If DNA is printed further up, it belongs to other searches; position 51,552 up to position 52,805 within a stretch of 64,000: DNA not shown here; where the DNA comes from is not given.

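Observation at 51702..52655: Phage-encoded methylenetetrahydrofolate reductase (MetF)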

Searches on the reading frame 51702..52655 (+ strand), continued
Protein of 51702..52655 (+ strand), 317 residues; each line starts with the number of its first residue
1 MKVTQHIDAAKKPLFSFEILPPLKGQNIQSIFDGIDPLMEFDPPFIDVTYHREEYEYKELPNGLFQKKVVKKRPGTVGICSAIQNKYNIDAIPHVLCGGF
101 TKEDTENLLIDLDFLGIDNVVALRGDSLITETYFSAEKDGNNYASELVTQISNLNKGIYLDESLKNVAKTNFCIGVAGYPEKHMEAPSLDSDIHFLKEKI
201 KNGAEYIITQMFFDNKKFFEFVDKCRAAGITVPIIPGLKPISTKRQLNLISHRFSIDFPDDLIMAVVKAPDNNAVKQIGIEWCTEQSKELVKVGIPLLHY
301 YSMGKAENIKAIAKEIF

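Call 73: find_homologous_proteins(query=L040:5995-6942:+, max_evalue=1e-20)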
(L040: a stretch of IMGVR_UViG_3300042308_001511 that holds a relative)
Query L040:5995-6942:+ (316 aa): 8000 proteins with E <= 1e-20 among 8000 candidates; the best 120 are listed.
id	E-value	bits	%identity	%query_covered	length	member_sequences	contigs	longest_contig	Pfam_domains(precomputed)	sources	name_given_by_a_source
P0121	7.5e-210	714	97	100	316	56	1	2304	PF02219.24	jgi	-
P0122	1.5e-204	696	95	100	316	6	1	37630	PF02219.24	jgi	jgi:methylenetetrahydrofolate reductase (NADPH)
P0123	4.3e-199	678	91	100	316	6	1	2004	PF02219.24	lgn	-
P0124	1.3e-165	569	76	100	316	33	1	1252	PF02219.24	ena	-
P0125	1.1e-164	565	76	100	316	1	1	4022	PF02219.24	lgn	-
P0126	1.2e-163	562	75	100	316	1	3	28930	PF02219.24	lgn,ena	-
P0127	3.0e-163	561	75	100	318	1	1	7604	PF02219.24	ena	-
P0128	4.0e-163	560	75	100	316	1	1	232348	PF02219.24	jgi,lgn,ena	jgi:methylenetetrahydrofolate reductase (NADPH)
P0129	4.1e-163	560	75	100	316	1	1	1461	PF02219.24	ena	-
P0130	5.4e-163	560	75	100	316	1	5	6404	PF02219.24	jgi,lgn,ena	jgi:methylenetetrahydrofolate reductase (NADPH)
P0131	1.4e-162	559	75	100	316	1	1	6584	PF02219.24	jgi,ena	jgi:methylenetetrahydrofolate reductase (NADPH)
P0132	1.4e-162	558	75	100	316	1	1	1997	PF02219.24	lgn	-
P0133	1.4e-162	558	75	100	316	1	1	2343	PF02219.24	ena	-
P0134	2.7e-162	558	75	100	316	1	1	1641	PF02219.24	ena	-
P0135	3.1e-162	557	75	100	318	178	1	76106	PF02219.24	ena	-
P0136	7.0e-162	556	74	100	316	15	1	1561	PF02219.24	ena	-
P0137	1.3e-161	555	74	100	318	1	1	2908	PF02219.24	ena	-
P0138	9.4e-159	546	73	100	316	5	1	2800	PF02219.24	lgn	-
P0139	1.6e-156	539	72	100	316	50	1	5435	PF02219.24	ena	-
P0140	3.1e-153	528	71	100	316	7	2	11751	PF02219.24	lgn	-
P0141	3.2e-138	478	64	100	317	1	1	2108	PF02219.24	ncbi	-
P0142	1.3e-137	477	71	90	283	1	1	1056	PF02219.24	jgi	jgi:methylenetetrahydrofolate reductase (NADPH)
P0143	3.9e-137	475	63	100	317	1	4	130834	PF02219.24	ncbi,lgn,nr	ncbi:MAG: methylenetetrahydrofolate reductase [NAD(P)H] [Cyclobacteriaceae bacterium]|nr:methylenete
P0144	2.3e-136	472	63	100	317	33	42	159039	PF02219.24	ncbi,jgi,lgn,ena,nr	ncbi:MAG: 5,10-methylenetetrahydrofolate reductase [Bacteroidia bacterium]|nr:5,10-methylenetetrahyd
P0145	2.7e-136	472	62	100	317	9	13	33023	PF02219.24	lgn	-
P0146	7.3e-136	471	62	100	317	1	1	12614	PF02219.24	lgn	-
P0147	1.4e-135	470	62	100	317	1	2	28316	PF02219.24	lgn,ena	-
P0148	1.6e-135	470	62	100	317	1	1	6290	PF02219.24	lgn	-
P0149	3.0e-135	469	63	100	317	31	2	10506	PF02219.24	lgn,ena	-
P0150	3.3e-135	469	63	100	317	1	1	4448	PF02219.24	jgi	jgi:methylenetetrahydrofolate reductase (NADPH)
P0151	4.0e-135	468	62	100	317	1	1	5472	PF02219.24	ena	-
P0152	5.0e-135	468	62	100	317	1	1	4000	PF02219.24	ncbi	-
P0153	6.3e-135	468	63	100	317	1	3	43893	PF02219.24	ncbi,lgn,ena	-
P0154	1.0e-134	467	62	100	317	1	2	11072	PF02219.24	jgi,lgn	-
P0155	1.2e-134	467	62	100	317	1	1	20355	PF02219.24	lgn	-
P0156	1.3e-134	467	63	100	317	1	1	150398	PF02219.24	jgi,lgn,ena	-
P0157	1.3e-134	467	62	100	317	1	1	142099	PF02219.24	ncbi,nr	ncbi:MAG: methylenetetrahydrofolate reductase [NAD(P)H] [Burkholderiales bacterium]|nr:methylenetetr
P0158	1.3e-134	467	63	100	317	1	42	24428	PF02219.24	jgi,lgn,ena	-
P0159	1.3e-134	467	62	100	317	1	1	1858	PF02219.24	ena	-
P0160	1.4e-134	467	63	100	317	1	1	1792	PF02219.24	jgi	jgi:methylenetetrahydrofolate reductase (NADPH)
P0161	1.6e-134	466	63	100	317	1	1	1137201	PF02219.24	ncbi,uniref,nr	ncbi:methylenetetrahydrofolate reductase [NAD(P)H] [Fulvivirga sp. 29W222]|uniref:Methylenetetrahydr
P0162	1.6e-134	466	63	100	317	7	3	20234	PF02219.24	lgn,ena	-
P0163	1.6e-134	466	63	100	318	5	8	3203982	PF02219.24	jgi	jgi:methylenetetrahydrofolate reductase (NADPH)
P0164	1.7e-134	466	62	100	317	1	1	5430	PF02219.24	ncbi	ncbi:MAG: methylenetetrahydrofolate reductase [NAD(P)H] [Bacteroidota bacterium]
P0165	1.7e-134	466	62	100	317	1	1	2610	PF02219.24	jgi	-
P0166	1.8e-134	466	63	100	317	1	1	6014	PF02219.24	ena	-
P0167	2.0e-134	466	62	100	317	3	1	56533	PF02219.24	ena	-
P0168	2.3e-134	466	62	100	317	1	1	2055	PF02219.24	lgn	-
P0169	2.5e-134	466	63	100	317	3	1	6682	PF02219.24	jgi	-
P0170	2.7e-134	466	62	100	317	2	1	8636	PF02219.24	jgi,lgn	jgi:methylenetetrahydrofolate reductase (NADPH)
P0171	2.9e-134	465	62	100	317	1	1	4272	PF02219.24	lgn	-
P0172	3.4e-134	465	62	100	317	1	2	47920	PF02219.24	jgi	jgi:methylenetetrahydrofolate reductase (NADPH)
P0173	3.5e-134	465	62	100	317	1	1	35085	PF02219.24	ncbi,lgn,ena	-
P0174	4.0e-134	465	63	100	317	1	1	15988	PF02219.24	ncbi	-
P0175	4.2e-134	465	62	100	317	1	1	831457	PF02219.24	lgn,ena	-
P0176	4.4e-134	465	62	100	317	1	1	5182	PF02219.24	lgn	-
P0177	4.4e-134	465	62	100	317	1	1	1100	PF02219.24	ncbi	-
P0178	4.5e-134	465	62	100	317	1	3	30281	PF02219.24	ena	-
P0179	4.6e-134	465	61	100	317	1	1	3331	PF02219.24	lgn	-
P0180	4.6e-134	465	62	100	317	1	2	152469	PF02219.24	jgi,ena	jgi:methylenetetrahydrofolate reductase (NADPH)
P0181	4.9e-134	465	64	100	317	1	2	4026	PF02219.24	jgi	jgi:methylenetetrahydrofolate reductase (NADPH)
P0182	5.0e-134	465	62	100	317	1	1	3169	PF02219.24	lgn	-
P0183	5.3e-134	465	62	100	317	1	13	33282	PF02219.24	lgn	-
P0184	5.6e-134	465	62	100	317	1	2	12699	PF02219.24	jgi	jgi:methylenetetrahydrofolate reductase (NADPH)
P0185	5.6e-134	465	62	100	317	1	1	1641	PF02219.24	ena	-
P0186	5.8e-134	464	61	100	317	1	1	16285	PF02219.24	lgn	-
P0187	5.9e-134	464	62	100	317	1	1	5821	PF02219.24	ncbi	-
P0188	5.9e-134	464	63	100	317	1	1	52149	PF02219.24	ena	-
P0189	6.1e-134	464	62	100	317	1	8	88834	PF02219.24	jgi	jgi:methylenetetrahydrofolate reductase (NADPH)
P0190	6.2e-134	464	62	100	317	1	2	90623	PF02219.24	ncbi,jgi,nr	ncbi:MAG: 5,10-methylenetetrahydrofolate reductase [Bacteroidetes bacterium]|jgi:methylenetetrahydro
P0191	6.2e-134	464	62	100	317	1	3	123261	PF02219.24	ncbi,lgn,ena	-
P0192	6.4e-134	464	62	100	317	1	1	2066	PF02219.24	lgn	-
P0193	6.6e-134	464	71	88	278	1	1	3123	PF02219.24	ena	-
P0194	8.2e-134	464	62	100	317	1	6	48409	PF02219.24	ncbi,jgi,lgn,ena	jgi:methylenetetrahydrofolate reductase (NADPH)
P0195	8.2e-134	464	62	100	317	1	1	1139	PF02219.24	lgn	-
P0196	8.2e-134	464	62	100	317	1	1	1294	PF02219.24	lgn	-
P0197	8.6e-134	464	62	100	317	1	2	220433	PF02219.24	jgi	jgi:methylenetetrahydrofolate reductase (NADPH)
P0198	8.6e-134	464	62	100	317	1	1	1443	PF02219.24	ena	-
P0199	9.9e-134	464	62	100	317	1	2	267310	PF02219.24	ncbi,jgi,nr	ncbi:MAG: 5,10-methylenetetrahydrofolate reductase [Bacteroidota bacterium]|jgi:methylenetetrahydrof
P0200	1.0e-133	464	62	100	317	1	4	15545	PF02219.24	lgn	-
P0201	1.1e-133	464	62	100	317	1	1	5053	PF02219.24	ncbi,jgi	jgi:methylenetetrahydrofolate reductase (NADPH)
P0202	1.1e-133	464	62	100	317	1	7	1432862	PF02219.24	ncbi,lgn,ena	-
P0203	1.1e-133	464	62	100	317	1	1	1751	PF02219.24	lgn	-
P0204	1.1e-133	464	62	100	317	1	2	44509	PF02219.24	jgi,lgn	-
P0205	1.1e-133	464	62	100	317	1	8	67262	PF02219.24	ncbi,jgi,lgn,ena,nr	ncbi:MAG: methylenetetrahydrofolate reductase [NAD(P)H] [Bacteroidia bacterium]|jgi:methylenetetrahy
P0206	1.1e-133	464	62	100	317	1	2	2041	PF02219.24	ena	-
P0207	1.2e-133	463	62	100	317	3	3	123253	PF02219.24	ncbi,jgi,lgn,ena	jgi:methylenetetrahydrofolate reductase (NADPH)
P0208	1.2e-133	463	62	100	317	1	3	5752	PF02219.24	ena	-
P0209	1.3e-133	463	62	100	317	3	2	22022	PF02219.24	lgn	-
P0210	1.5e-133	463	62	100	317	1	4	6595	PF02219.24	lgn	-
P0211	1.5e-133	463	62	100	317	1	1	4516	PF02219.24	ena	-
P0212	1.5e-133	463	62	100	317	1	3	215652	PF02219.24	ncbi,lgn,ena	-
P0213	1.6e-133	463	62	100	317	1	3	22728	PF02219.24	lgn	-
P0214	1.6e-133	463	62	100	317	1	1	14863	PF02219.24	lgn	-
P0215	1.6e-133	463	62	100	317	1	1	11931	PF02219.24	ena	-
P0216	1.6e-133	463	62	100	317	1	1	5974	PF02219.24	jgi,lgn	-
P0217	1.6e-133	463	62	100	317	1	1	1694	PF02219.24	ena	-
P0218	1.6e-133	463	62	100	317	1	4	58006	PF02219.24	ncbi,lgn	-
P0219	1.8e-133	463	62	100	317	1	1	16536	PF02219.24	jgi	jgi:methylenetetrahydrofolate reductase (NADPH)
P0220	1.9e-133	463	62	100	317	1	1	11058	PF02219.24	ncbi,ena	-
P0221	2.0e-133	463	62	100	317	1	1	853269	PF02219.24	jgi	jgi:methylenetetrahydrofolate reductase (NADPH)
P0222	2.0e-133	463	61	100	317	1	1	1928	PF02219.24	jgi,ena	jgi:methylenetetrahydrofolate reductase (NADPH)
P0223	2.0e-133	463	62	100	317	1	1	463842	PF02219.24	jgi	-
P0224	2.0e-133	463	62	100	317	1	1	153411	PF02219.24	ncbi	-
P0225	2.1e-133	463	62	100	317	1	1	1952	PF02219.24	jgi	jgi:methylenetetrahydrofolate reductase (NADPH)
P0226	2.1e-133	463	62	100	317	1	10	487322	PF02219.24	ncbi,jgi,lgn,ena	jgi:methylenetetrahydrofolate reductase (NADPH)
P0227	2.2e-133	463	62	100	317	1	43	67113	PF02219.24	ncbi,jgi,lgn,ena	jgi:methylenetetrahydrofolate reductase (NADPH)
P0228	2.3e-133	462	62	100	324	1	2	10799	PF02219.24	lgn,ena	-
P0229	2.5e-133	462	63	100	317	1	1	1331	PF02219.24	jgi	jgi:methylenetetrahydrofolate reductase (NADPH)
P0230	2.8e-133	462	62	100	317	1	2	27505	PF02219.24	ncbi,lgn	-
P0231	2.8e-133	462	62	100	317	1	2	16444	PF02219.24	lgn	-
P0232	2.8e-133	462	62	100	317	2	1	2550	PF02219.24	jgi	-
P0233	2.9e-133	462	62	100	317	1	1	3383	PF02219.24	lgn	-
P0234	2.9e-133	462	63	100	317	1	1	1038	PF02219.24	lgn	-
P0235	3.0e-133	462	62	100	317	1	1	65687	PF02219.24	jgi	-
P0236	3.0e-133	462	61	100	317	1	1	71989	PF02219.24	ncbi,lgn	-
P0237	3.1e-133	462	62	100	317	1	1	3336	PF02219.24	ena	-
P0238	3.1e-133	462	62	100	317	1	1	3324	PF02219.24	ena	-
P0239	3.2e-133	462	62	100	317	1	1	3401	PF02219.24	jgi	jgi:methylenetetrahydrofolate reductase (NADPH)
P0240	3.2e-133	462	63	100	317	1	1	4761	PF02219.24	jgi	-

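Call 74: find_encoding_contigs(protein=P0128, flank=10000, max_places=1)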
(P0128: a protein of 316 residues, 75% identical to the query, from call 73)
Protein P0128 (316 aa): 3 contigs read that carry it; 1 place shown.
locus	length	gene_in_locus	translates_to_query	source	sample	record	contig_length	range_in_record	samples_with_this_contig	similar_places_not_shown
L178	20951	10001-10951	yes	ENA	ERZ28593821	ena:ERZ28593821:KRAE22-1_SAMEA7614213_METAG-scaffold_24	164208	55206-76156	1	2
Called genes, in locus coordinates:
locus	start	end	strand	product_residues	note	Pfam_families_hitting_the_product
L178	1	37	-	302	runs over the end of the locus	-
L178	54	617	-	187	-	-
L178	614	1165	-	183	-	-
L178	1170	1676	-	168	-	-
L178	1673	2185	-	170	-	-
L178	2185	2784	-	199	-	-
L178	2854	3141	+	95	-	-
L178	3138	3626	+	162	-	-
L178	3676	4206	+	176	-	PF13532:2OG-FeII_Oxy_2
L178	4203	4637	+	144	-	-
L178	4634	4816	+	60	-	-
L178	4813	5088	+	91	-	-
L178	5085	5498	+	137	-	-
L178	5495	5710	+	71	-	-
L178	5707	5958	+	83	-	-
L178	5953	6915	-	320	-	PF01544:CorA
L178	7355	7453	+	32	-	-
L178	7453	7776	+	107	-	-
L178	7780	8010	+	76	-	-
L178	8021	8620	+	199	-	-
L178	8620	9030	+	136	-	-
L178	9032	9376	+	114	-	-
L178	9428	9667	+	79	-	-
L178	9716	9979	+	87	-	-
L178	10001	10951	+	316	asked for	PF02219:MTHFR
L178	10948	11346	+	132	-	-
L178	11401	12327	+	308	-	-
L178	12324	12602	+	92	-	-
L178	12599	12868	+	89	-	-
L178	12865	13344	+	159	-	-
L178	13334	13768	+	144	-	-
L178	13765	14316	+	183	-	-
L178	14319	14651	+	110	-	-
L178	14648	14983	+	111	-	PF09152:DUF1937, PF14359:DUF4406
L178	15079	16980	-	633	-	-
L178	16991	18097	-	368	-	-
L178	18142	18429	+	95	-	-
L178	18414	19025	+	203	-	PF01909:NTP_transf_2, PF18765:Polbeta (weak)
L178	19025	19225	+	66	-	-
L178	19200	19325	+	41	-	-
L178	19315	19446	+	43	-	-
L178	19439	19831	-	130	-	-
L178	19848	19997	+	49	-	-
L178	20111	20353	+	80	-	-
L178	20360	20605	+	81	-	-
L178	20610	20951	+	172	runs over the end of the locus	-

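Call 75: find_encoding_contigs(protein=P0135, flank=10000, max_places=1)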
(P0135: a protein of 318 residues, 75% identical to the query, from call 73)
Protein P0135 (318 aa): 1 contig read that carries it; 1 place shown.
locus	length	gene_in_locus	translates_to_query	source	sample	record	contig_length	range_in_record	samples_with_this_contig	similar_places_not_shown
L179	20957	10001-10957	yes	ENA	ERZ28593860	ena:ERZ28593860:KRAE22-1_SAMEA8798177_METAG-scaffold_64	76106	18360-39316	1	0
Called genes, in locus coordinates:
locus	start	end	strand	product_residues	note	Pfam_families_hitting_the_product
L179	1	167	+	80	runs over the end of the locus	-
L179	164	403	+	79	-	-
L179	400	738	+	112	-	-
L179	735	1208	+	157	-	PF18143:HAD_SAK_2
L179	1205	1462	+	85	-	-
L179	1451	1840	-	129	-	-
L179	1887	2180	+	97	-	-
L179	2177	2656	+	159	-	-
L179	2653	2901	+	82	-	-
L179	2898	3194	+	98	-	-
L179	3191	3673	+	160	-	-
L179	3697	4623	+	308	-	-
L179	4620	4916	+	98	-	-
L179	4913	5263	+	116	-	-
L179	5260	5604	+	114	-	-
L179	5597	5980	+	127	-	-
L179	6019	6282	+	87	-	-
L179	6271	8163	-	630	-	-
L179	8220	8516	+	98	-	-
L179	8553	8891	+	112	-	-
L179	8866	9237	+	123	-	-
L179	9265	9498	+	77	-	-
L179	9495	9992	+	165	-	-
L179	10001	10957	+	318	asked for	PF02219:MTHFR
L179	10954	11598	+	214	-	PF08123:DOT1 (faint), PF02390:Methyltransf_4 (weak)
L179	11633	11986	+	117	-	-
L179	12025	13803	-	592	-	-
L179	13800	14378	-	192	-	-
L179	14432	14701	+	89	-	-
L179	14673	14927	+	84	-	-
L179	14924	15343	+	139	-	-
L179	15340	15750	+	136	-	-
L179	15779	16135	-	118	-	-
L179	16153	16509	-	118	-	-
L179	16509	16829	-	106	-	-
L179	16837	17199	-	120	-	-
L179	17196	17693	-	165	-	-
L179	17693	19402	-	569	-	-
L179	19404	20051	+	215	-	PF01909:NTP_transf_2, PF18765:Polbeta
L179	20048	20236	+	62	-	-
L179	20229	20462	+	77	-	-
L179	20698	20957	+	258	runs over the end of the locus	-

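Call 76: search_protein_families(library=phrogs, proteins=[L178:15079-16980:-, L178:16991-18097:-, L178:11401-12327:+, L179:6271-8163:-, L179:12025-13803:-, L179:17693-19402:-, L179:10954-11598:+, L040:3632-5008:+, L040:6946-8592:-, L002:10999-12111:+], max_evalue=0.001)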
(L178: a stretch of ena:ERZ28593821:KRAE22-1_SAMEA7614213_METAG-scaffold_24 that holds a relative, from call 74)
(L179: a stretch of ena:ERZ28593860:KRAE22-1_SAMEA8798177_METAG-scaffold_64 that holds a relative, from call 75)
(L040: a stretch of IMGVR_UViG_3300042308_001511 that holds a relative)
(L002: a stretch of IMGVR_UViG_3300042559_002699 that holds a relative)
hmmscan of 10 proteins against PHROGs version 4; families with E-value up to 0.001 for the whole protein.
L178:15079-16980:- (633 aa): 9 families
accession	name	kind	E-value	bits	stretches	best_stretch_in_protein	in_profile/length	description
phrog_8763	-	tail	1.4e-16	60.9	1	339-631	440-747/1024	tail protein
phrog_8469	-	tail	3.3e-14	53.9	2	416-569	93-209/303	tail fiber protein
phrog_1800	-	tail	5.4e-13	49.7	1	404-631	343-544/545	tail collar fiber protein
phrog_523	-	tail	3.4e-11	43.6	1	258-631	268-636/673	tail collar fiber protein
phrog_6256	-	tail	1.1e-09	38.9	1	451-617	288-436/686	tail fiber protein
phrog_9116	-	tail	9.3e-09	35.6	1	469-630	69-209/455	tail protein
phrog_14307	-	unknown function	2.8e-07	31.4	1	454-516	50-101/137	-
phrog_4591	-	tail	2.6e-06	28.1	1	451-497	12-53/429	short tail fiber protein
phrog_2097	-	tail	1.9e-05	24.6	0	338-560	300-464/644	tail fiber protein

L178:16991-18097:- (368 aa): 0 families

L178:11401-12327:+ (308 aa): 0 families

L179:6271-8163:- (630 aa): 0 families

L179:12025-13803:- (592 aa): 2 families
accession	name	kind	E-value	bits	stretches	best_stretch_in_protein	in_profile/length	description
phrog_1272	-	tail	0.00034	19.4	0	100-329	1034-1258/1606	tail length tape measure protein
phrog_5448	-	tail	0.00039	18.3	1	67-152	1678-1757/3103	tail length tape measure protein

L179:17693-19402:- (569 aa): 2 families
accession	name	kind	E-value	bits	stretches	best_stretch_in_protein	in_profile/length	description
phrog_1462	-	unknown function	1.1e-16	62.1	1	299-554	213-476/488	-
phrog_19894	-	unknown function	7.5e-05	22.7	1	297-369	250-326/576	-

L179:10954-11598:+ (214 aa): 0 families

L040:3632-5008:+ (458 aa): 0 families

L040:6946-8592:- (548 aa): 0 families

L002:10999-12111:+ (370 aa): 0 families

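Call 83: predict_structure(alignment_id=A2)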
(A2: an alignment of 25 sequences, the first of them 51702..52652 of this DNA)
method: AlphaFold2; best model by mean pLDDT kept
length: 317 residues; sequences in the alignment: 25
mean_pLDDT: 86.2   pTM: 0.85
mean pLDDT of the five models: 86.2, 84.5, 82.8, 82.2, 80.2
residues with pLDDT >= 90: 186; 70-90: 86; 50-70: 38; < 50: 7
segments of 3 or more residues with pLDDT < 50: 127-132
pLDDT, mean of each block of 10 residues (from residue 1): 95 93 78 93 91 62 67 72 94 78 86 93 66 61 89 94 79 91 69 91 95 91 96 95 89 82 96 96 98 95 89 97
secondary structure, 60 per line:
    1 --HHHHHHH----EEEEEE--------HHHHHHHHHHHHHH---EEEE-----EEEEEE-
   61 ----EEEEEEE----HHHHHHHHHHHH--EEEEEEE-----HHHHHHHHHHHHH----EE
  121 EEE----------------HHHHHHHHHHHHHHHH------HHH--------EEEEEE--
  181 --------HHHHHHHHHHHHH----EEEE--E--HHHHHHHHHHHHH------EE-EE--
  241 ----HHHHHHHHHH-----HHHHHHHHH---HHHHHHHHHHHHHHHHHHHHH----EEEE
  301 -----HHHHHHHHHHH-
elements in order: H3-9 E14-19 H28-41 E45-48 E54-59 E65-71 H76-87 E90-96 H102-114 E119-123 H140-155 E173-178 H189-201 E206-209 H215-227 H245-254 H260-268 H272-292 E297-300 H306-316

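Call 85: fold_search(model_id=the predicted structure, library=pdb)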
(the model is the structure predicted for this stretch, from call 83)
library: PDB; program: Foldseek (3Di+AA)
matches with E <= 10: 1962; with E <= 0.001: 880
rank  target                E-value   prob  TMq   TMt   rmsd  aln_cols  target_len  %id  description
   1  1v93                  1.2e-22  1.00  0.80  0.87   4.0       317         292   28  5,10-Methylenetetrahydrofolate Reductase from Thermus thermophilus HB8 (released 2004-02-03)
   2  7th5_B                1.7e-22  1.00  0.79  0.87   3.4       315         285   28  Thermus thermophilus methylenetetrahydrofolate reductase (released 2023-01-18)
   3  8eac_A                4.3e-22  1.00  0.79  0.87   4.2       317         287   28  Thermus thermophilus methylenetetrahydrofolate reductase (released 2023-01-18)
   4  8uy1_D                3.9e-21  1.00  0.71  0.40   5.0       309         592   28  Methylenetetrahydrofolate reductase from Chaetomium thermophilum DSM 1495, Active (R) State (released 2024-06-19)
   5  3apt_B                4.1e-21  1.00  0.76  0.87   3.7       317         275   28  properties and crystal structure of methylenetetrahydrofolate reductase from Thermus thermophilus HB8 (released 2011-09-14)
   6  8uy1_A                5.6e-21  1.00  0.76  0.42   4.8       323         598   27  Methylenetetrahydrofolate reductase from Chaetomium thermophilum DSM 1495, Active (R) State (released 2024-06-19)
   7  8uy1_C                1.1e-20  1.00  0.76  0.42   4.7       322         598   27  Methylenetetrahydrofolate reductase from Chaetomium thermophilum DSM 1495, Active (R) State (released 2024-06-19)
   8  8eac_B                1.5e-20  1.00  0.78  0.89   3.3       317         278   27  Thermus thermophilus methylenetetrahydrofolate reductase (released 2023-01-18)
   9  3apy_A                1.5e-20  1.00  0.79  0.86   3.8       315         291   28  Properties and crystal structure of methylenetetrahydrofolate reductase from Thermus thermophilus HB8 (released 2011-09-14)
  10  2fmn_B                2.5e-20  1.00  0.74  0.82   5.1       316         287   28  Ala177Val mutant of E. coli Methylenetetrahydrofolate Reductase complex with LY309887 (released 2006-04-25)
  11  1zp4_B                2.5e-20  1.00  0.73  0.80   5.8       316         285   28  Glu28Gln mutant of E. coli Methylenetetrahydrofolate Reductase (oxidized) complex with Methyltetrahydrofolate (released 2005-08-09)
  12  1b5t_A                7.3e-20  1.00  0.72  0.83   4.8       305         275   30  ESCHERICHIA COLI METHYLENETETRAHYDROFOLATE REDUCTASE (released 1999-01-20)
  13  3fsu_A                9.3e-20  1.00  0.72  0.80   5.7       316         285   29  Crystal Structure of Escherichia coli Methylenetetrahydrofolate Reductase Double Mutant Phe223LeuGlu28Gln complexed wi (released 2009-08-25)
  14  3fsu_E                1.1e-19  1.00  0.73  0.82   4.4       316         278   29  Crystal Structure of Escherichia coli Methylenetetrahydrofolate Reductase Double Mutant Phe223LeuGlu28Gln complexed wi (released 2009-08-25)
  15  3fst_A                1.1e-19  1.00  0.73  0.80   5.8       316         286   28  Crystal Structure of Escherichia coli Methylenetetrahydrofolate Reductase Mutant Phe223Leu at pH 7.4 (released 2009-08-25)
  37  8uy1_B                7.1e-19  1.00  0.72  0.41   4.0       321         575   26  Methylenetetrahydrofolate reductase from Chaetomium thermophilum DSM 1495, Active (R) State (released 2024-06-19)
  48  6fcx_A                1.4e-18  1.00  0.68  0.38   5.4       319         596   29  Structure of human 5,10-methylenetetrahydrofolate reductase (MTHFR) (released 2018-05-16)
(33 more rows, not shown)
